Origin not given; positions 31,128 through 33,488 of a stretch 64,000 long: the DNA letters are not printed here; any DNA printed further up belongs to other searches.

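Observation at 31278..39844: Six-gene operon with three tandem Rieske oxygenase paralogues and two tandem StcD/DgcA-like flavin/Fe-S demethylase paralogues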

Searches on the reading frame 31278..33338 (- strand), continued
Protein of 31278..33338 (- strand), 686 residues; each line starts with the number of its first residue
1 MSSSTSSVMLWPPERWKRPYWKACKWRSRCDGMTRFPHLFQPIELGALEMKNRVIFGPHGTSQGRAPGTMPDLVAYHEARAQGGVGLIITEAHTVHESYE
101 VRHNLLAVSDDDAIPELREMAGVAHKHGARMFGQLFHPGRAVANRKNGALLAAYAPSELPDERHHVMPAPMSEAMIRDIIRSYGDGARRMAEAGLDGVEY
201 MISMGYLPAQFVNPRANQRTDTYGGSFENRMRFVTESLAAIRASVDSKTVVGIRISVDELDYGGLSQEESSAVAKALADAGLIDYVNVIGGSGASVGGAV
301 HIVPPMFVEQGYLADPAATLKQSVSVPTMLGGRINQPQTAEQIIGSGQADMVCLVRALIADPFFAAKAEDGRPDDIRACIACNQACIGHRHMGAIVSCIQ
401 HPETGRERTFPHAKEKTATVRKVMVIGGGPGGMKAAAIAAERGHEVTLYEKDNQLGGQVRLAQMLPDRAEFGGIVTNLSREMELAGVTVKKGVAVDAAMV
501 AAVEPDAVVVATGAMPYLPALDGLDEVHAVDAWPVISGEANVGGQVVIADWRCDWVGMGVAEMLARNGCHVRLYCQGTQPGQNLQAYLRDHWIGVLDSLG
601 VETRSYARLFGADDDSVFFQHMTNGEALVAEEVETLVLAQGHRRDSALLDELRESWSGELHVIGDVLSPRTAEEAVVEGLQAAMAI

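Call 58: find_encoding_contigs(protein=P0128, flank=10000, max_places=1)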
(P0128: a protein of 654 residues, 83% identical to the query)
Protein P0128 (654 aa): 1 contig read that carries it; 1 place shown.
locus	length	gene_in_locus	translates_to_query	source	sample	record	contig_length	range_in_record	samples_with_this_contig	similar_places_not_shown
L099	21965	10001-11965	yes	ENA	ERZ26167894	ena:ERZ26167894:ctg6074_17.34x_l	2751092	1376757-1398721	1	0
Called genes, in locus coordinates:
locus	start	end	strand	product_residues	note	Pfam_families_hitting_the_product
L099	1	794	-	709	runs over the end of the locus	PF00724:Oxidored_FMN, PF00070:Pyr_redox (faint), PF07992:Pyr_redox_2 (weak), PF12831:FAD_oxidored (faint), PF13450:NAD_binding_8, PF22620:OYE-like_second_a-b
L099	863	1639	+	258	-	PF00596:Aldolase_II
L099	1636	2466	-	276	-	PF09339:HTH_IclR, PF12802:MarR_2, PF13412:HTH_24 (weak), PF01614:IclR_C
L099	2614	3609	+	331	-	PF04069:OpuAC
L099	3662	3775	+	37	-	-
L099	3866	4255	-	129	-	PF07366:SnoaL, PF14534:DUF4440 (weak), PF12680:SnoaL_2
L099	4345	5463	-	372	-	PF00355:Rieske, PF00848:Ring_hydroxyl_A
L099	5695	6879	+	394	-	PF00355:Rieske, PF00848:Ring_hydroxyl_A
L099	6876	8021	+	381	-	PF00355:Rieske, PF00848:Ring_hydroxyl_A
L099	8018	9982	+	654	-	PF00724:Oxidored_FMN, PF00070:Pyr_redox (faint), PF00890:FAD_binding_2 (weak), PF01266:DAO (faint), PF03486:HI0933_like (weak), PF07992:Pyr_redox_2, PF12831:FAD_oxidored, PF13450:NAD_binding_8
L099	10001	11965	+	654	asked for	PF00724:Oxidored_FMN, PF03486:HI0933_like (weak), PF07992:Pyr_redox_2, PF00890:FAD_binding_2 (weak), PF12831:FAD_oxidored (weak), PF13450:NAD_binding_8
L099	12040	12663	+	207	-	PF12844:HTH_19 (weak), PF13560:HTH_31, PF01381:HTH_3, PF07883:Cupin_2, PF02311:AraC_binding (weak)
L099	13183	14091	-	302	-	PF00126:HTH_1, PF03466:LysR_substrate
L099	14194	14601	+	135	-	PF01042:Ribonuc_L-PSP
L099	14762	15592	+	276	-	PF00561:Abhydrolase_1, PF12146:Hydrolase_4, PF12697:Abhydrolase_6, PF00326:Peptidase_S9 (faint), PF12695:Abhydrolase_5 (faint), PF12146:Hydrolase_4 (weak)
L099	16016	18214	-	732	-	PF04879:Molybdop_Fe4S4, PF00384:Molybdopterin, PF01568:Molydop_binding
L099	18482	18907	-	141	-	PF05899:Cupin_3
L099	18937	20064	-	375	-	PF13416:SBP_bac_8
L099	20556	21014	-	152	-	-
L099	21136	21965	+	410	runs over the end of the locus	PF00355:Rieske, PF00848:Ring_hydroxyl_A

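Call 59: find_encoding_contigs(protein=P0150, flank=10000, max_places=1)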
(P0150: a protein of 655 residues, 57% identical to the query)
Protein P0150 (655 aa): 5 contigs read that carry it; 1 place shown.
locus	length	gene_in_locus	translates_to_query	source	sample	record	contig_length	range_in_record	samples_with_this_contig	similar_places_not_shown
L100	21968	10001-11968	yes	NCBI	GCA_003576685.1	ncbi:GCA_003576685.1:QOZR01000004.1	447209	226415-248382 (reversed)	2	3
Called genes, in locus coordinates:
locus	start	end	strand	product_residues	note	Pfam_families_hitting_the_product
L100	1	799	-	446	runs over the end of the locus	PF23500:DUF7133, PF01436:NHL (faint), PF22807:TrAA12, PF07995:GSDH, PF22807:TrAA12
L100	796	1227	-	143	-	PF09990:DUF2231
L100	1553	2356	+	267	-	PF02900:LigB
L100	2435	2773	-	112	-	PF00462:Glutaredoxin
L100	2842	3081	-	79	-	PF01722:BolA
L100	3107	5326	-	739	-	PF18072:FGAR-AT_linker, PF00586:AIRS, PF02769:AIRS_C, PF00586:AIRS, PF02769:AIRS_C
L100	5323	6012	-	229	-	PF07685:GATase_3 (weak), PF13507:GATase_5, PF01965:DJ-1_PfpI (faint)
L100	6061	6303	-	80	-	PF02700:PurS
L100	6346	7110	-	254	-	PF01259:SAICAR_synt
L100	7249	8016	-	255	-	PF05742:TANGO2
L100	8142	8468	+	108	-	PF07345:ATPaseInh_sub_z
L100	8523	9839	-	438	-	PF00206:Lyase_1, PF10397:ADSL_C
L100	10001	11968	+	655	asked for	PF00724:Oxidored_FMN, PF00070:Pyr_redox (faint), PF07992:Pyr_redox_2, PF12831:FAD_oxidored (weak), PF13450:NAD_binding_8 (weak)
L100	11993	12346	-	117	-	PF06249:EutQ, PF07883:Cupin_2 (weak)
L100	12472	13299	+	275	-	PF00378:ECH_1, PF16113:ECH_2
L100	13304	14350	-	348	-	PF22000:DUF6929, PF21851:DUF6910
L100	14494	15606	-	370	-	PF03929:PepSY_TM, PF03413:PepSY (faint)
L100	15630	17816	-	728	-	PF07715:Plug, PF00593:TonB_dep_Rec_b-barrel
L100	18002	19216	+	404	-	PF13416:SBP_bac_8, PF01547:SBP_bac_1 (weak)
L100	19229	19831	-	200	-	PF09837:DUF2064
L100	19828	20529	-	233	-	PF13641:Glyco_tranf_2_3, PF00535:Glycos_transf_2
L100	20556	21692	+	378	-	PF01636:APH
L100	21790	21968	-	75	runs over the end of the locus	-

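Call 84: list_cluster_members(proteins=[L093:8995-11031:+, L094:8989-10974:+, L094:2142-4178:-, L006:8983-10944:+, L007:8986-10944:+, L100:10001-11968:+])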
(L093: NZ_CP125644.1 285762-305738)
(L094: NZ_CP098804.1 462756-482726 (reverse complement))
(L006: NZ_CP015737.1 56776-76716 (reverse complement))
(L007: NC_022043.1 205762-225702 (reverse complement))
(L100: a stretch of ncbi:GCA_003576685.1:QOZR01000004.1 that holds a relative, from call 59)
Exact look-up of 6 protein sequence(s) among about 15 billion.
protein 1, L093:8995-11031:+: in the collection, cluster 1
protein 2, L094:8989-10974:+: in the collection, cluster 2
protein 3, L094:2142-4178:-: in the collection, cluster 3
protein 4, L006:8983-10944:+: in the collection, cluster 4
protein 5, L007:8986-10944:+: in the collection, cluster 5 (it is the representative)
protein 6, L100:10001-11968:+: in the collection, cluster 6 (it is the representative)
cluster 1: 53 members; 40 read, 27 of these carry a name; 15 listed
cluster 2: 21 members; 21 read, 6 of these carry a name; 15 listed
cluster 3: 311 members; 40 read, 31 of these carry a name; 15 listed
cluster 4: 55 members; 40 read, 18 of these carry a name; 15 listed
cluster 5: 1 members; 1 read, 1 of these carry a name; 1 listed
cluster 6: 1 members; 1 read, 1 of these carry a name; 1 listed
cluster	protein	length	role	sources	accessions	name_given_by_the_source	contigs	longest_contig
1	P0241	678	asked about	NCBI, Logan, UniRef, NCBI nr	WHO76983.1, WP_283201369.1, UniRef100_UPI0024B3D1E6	FAD-dependent oxidoreductase [Rhizobium sp. BT03] | oxidoreductase n=1 Tax=Rhizobium sp. BT03 TaxID=3045156 RepID=UPI0024B3D1E6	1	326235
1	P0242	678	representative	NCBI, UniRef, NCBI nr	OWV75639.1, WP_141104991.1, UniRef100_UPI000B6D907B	oxidoreductase [Rhizobium sp. R339] | oxidoreductase n=1 Tax=Rhizobium sp. R339 TaxID=1764273 RepID=UPI000B6D907B | FAD-dependent oxidoreductase [Rhizobium sp. R339]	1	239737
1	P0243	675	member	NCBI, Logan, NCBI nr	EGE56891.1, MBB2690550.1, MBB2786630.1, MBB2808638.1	UNVERIFIED_ORG: 2,4-dienoyl-CoA reductase-like NADH-dependent reductase (Old Yellow ... | NADH:flavin oxidoreductase/NADH oxidase [Rhizobium etli CNPAF512]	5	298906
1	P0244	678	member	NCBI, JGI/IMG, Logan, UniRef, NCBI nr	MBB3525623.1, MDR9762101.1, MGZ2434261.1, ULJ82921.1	FAD-dependent oxidoreductase [Rhizobium redzepovicii] | FAD-dependent oxidoreductase n=1 Tax=Rhizobium redzepovicii TaxID=2867518 ... | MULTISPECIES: FAD-dependent oxidoreductase [Rhizobium]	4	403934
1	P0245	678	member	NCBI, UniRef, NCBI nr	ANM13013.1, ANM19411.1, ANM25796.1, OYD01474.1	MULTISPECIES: oxidoreductase [unclassified Rhizobium] | oxidoreductase n=1 Tax=unclassified Rhizobium TaxID=2613769 RepID=UPI0007EA646D | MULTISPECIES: FAD-dependent oxidoreductase [unclassified Rhizobium]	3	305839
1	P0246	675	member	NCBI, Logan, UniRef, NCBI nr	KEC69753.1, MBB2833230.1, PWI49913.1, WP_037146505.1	UNVERIFIED_ORG: 2,4-dienoyl-CoA reductase-like NADH-dependent reductase (Old Yellow ... | oxidoreductase n=1 Tax=Rhizobium phaseoli TaxID=396 RepID=UPI0004D86D51 | FAD-dependent oxidoreductase [Rhizobium phaseoli]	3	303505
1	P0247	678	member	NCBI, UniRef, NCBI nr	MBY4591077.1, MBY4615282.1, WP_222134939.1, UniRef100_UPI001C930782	FAD-dependent oxidoreductase [Rhizobium redzepovicii] | oxidoreductase n=1 Tax=Rhizobium redzepovicii TaxID=2867518 RepID=UPI001C930782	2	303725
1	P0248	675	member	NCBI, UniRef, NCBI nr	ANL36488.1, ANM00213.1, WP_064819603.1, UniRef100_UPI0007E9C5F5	FAD-dependent oxidoreductase [Rhizobium phaseoli] | oxidoreductase n=1 Tax=Rhizobium phaseoli TaxID=396 RepID=UPI0007E9C5F5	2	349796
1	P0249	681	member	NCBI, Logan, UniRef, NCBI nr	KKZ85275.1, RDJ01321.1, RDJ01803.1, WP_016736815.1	oxidoreductase [Rhizobium phaseoli] | oxidoreductase n=1 Tax=Rhizobium phaseoli TaxID=396 RepID=UPI00030888BB | FAD-dependent oxidoreductase [Rhizobium phaseoli]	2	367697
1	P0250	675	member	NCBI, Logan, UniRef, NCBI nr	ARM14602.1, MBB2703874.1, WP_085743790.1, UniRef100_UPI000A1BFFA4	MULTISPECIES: FAD-dependent oxidoreductase [Rhizobium] | oxidoreductase n=1 Tax=Rhizobium phaseoli TaxID=396 RepID=UPI000A1BFFA4 | FAD-dependent oxidoreductase [Rhizobium phaseoli]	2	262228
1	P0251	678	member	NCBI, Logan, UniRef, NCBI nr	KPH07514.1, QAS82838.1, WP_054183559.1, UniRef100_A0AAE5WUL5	FAD-dependent oxidoreductase (plasmid) [Rhizobium acidisoli] | FAD-dependent oxidoreductase n=1 Tax=Rhizobium acidisoli TaxID=1538158 ... | FAD-dependent oxidoreductase [Rhizobium acidisoli]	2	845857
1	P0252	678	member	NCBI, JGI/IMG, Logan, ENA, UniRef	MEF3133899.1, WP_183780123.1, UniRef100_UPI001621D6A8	FAD-dependent oxidoreductase [Rhizobium sp. 268] | oxidoreductase n=1 Tax=Rhizobium sp. 268 TaxID=2996375 RepID=UPI001621D6A8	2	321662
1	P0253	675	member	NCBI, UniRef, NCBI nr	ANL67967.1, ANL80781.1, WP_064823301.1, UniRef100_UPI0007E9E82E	NADH:flavin oxidoreductase/NADH oxidase protein (plasmid) [Rhizobium phaseoli] | oxidoreductase n=1 Tax=Rhizobium phaseoli TaxID=396 RepID=UPI0007E9E82E | FAD-dependent oxidoreductase [Rhizobium phaseoli]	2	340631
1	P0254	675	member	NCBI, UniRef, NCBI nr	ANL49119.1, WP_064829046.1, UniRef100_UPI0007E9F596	NADH:flavin oxidoreductase/NADH oxidase protein (plasmid) [Rhizobium phaseoli] | oxidoreductase n=1 Tax=Rhizobium phaseoli TaxID=396 RepID=UPI0007E9F596 | FAD-dependent oxidoreductase [Rhizobium phaseoli]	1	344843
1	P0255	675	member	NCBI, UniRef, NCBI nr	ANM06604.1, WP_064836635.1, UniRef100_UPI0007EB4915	NADH:flavin oxidoreductase/NADH oxidase protein (plasmid) [Rhizobium phaseoli] | oxidoreductase n=1 Tax=Rhizobium phaseoli TaxID=396 RepID=UPI0007EB4915 | FAD-dependent oxidoreductase [Rhizobium phaseoli]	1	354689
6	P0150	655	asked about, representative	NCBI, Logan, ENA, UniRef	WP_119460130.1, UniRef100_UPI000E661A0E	FAD-dependent oxidoreductase [Rhodospirillaceae bacterium SYSU D60014] | oxidoreductase n=1 Tax=Virgifigura deserti TaxID=2268457 RepID=UPI000E661A0E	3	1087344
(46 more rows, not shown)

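Call 89: search_protein_families(library=ncbifam, proteins=[L099:4345-5463:-], max_evalue=1e-30)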
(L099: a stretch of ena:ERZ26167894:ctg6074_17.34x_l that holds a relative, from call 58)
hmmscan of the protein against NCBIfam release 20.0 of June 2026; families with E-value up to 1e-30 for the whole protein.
L099:4345-5463:- (372 aa): 2 families
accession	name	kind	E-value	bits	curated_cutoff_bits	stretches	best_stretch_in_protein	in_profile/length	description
NF058607.1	GlBtMonoOxGbcA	equivalog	8.2e-41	139.8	670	1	12-225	19-227/420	glycine betaine monooxygenase oxygenase subunit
NF042946.1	3PPDioc_HcaE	equivalog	7.8e-31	107.5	830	0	23-243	13-237/450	3-phenylpropionate/cinnamic acid dioxygenase subunit alpha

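Call 90: find_encoding_contigs(protein=P0121, flank=3000, max_places=5)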
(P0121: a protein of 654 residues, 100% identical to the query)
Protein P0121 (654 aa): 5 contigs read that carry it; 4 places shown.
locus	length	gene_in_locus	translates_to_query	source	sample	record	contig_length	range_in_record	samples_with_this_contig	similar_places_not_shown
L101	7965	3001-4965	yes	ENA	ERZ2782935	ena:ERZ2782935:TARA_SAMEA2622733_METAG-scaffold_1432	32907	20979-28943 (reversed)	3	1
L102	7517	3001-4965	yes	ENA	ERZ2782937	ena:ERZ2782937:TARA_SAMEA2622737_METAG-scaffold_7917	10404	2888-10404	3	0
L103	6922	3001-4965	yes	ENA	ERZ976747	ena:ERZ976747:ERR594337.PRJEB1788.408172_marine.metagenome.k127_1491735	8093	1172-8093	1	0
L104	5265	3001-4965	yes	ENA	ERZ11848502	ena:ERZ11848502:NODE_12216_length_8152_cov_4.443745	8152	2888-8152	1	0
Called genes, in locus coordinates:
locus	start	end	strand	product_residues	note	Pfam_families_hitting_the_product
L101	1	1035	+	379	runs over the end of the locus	PF00355:Rieske, PF00848:Ring_hydroxyl_A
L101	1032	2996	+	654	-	PF00724:Oxidored_FMN, PF00070:Pyr_redox (faint), PF00890:FAD_binding_2, PF03486:HI0933_like (weak), PF07992:Pyr_redox_2, PF12831:FAD_oxidored, PF13450:NAD_binding_8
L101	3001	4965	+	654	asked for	PF00724:Oxidored_FMN, PF03486:HI0933_like (weak), PF07992:Pyr_redox_2, PF00070:Pyr_redox (faint), PF00890:FAD_binding_2 (weak), PF12831:FAD_oxidored (weak), PF13450:NAD_binding_8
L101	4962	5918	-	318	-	PF02574:S-methyl_trans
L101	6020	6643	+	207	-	PF13489:Methyltransf_23 (weak), PF13847:Methyltransf_31, PF08241:Methyltransf_11, PF08242:Methyltransf_12 (weak), PF13649:Methyltransf_25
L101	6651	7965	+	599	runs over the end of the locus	PF02771:Acyl-CoA_dh_N, PF02770:Acyl-CoA_dh_M, PF00441:Acyl-CoA_dh_1, PF12806:Acyl-CoA_dh_C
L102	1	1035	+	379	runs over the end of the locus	PF00355:Rieske, PF00848:Ring_hydroxyl_A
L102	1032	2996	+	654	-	PF00724:Oxidored_FMN, PF00070:Pyr_redox (faint), PF00890:FAD_binding_2, PF03486:HI0933_like (weak), PF07992:Pyr_redox_2, PF12831:FAD_oxidored, PF13450:NAD_binding_8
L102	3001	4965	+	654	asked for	PF00724:Oxidored_FMN, PF03486:HI0933_like (weak), PF07992:Pyr_redox_2, PF00070:Pyr_redox (faint), PF00890:FAD_binding_2 (weak), PF12831:FAD_oxidored (weak), PF13450:NAD_binding_8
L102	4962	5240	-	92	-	PF02574:S-methyl_trans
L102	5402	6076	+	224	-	-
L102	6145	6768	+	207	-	PF13489:Methyltransf_23 (weak), PF13847:Methyltransf_31, PF08241:Methyltransf_11, PF08242:Methyltransf_12 (weak), PF13649:Methyltransf_25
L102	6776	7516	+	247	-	?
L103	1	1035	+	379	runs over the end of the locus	PF00355:Rieske, PF00848:Ring_hydroxyl_A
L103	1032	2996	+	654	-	PF00724:Oxidored_FMN, PF00070:Pyr_redox (faint), PF00890:FAD_binding_2, PF03486:HI0933_like (weak), PF07992:Pyr_redox_2, PF12831:FAD_oxidored, PF13450:NAD_binding_8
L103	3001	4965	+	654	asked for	PF00724:Oxidored_FMN, PF03486:HI0933_like (weak), PF07992:Pyr_redox_2, PF00070:Pyr_redox (faint), PF00890:FAD_binding_2 (weak), PF12831:FAD_oxidored (weak), PF13450:NAD_binding_8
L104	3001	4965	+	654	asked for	PF00724:Oxidored_FMN, PF03486:HI0933_like (weak), PF07992:Pyr_redox_2, PF00070:Pyr_redox (faint), PF00890:FAD_binding_2 (weak), PF12831:FAD_oxidored (weak), PF13450:NAD_binding_8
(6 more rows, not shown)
